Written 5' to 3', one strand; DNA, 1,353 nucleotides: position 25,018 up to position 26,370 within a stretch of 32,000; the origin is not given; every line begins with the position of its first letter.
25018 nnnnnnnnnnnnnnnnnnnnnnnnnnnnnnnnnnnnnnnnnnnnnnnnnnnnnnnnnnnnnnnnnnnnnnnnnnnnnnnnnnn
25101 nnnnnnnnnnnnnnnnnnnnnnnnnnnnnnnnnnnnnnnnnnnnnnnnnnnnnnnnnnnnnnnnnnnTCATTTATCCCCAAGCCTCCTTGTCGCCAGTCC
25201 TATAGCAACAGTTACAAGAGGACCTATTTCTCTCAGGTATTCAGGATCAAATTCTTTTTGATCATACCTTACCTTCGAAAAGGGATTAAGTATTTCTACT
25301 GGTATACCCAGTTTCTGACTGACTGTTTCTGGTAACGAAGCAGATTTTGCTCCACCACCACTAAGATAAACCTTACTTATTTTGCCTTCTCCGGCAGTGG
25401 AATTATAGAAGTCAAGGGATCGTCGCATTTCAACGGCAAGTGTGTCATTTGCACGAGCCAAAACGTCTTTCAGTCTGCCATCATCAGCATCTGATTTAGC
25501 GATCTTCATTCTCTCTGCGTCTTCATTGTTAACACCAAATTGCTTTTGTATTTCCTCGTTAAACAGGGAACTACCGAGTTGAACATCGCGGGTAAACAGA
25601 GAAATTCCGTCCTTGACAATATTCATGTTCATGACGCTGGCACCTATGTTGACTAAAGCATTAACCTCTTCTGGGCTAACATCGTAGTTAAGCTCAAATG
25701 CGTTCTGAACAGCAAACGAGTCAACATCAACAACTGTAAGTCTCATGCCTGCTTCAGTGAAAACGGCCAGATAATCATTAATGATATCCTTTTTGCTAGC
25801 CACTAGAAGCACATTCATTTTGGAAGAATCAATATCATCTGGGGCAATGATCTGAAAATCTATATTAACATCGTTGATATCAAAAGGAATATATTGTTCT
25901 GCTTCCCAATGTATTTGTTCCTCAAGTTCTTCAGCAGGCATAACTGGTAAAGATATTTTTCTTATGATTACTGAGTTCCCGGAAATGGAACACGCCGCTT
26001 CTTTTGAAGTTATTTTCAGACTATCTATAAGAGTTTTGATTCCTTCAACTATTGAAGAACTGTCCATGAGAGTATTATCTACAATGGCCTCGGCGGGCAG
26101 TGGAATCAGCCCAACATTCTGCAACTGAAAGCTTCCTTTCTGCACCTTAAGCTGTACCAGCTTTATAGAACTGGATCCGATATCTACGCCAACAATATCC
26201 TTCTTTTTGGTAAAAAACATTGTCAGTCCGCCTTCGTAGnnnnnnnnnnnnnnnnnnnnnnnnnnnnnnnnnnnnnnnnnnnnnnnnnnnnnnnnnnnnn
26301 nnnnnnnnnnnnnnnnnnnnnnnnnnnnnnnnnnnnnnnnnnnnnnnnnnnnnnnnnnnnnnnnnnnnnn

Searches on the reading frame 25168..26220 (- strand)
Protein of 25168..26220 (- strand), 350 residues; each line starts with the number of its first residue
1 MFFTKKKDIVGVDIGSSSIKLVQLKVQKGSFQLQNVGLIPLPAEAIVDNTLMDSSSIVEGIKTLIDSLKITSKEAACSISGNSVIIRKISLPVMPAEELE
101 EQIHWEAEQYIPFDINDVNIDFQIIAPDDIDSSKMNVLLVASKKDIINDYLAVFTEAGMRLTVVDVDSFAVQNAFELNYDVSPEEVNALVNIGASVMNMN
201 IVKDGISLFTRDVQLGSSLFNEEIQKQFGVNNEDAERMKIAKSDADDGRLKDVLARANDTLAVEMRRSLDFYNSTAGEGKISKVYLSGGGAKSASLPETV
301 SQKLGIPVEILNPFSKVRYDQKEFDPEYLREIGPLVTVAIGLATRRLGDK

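Call 7: search_protein_families(library=pfam, proteins=[window:25168-26220:-], max_evalue=0.001)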
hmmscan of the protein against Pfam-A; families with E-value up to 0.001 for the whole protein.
window:25168-26220:- (350 aa): 3 families
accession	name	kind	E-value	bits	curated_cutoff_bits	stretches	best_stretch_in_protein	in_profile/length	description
PF11104.14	PilM_2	-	1.5e-82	277.7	27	1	11-346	1-339/340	Type IV pilus assembly protein PilM;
PF14450.12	FtsA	-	3.9e-12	47.1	31.8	1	188-328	1-122/127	Cell division protein FtsA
PF05134.19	T2SSL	-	0.00081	19.3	25.5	0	79-170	53-137/231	Type II secretion system (T2SS), protein L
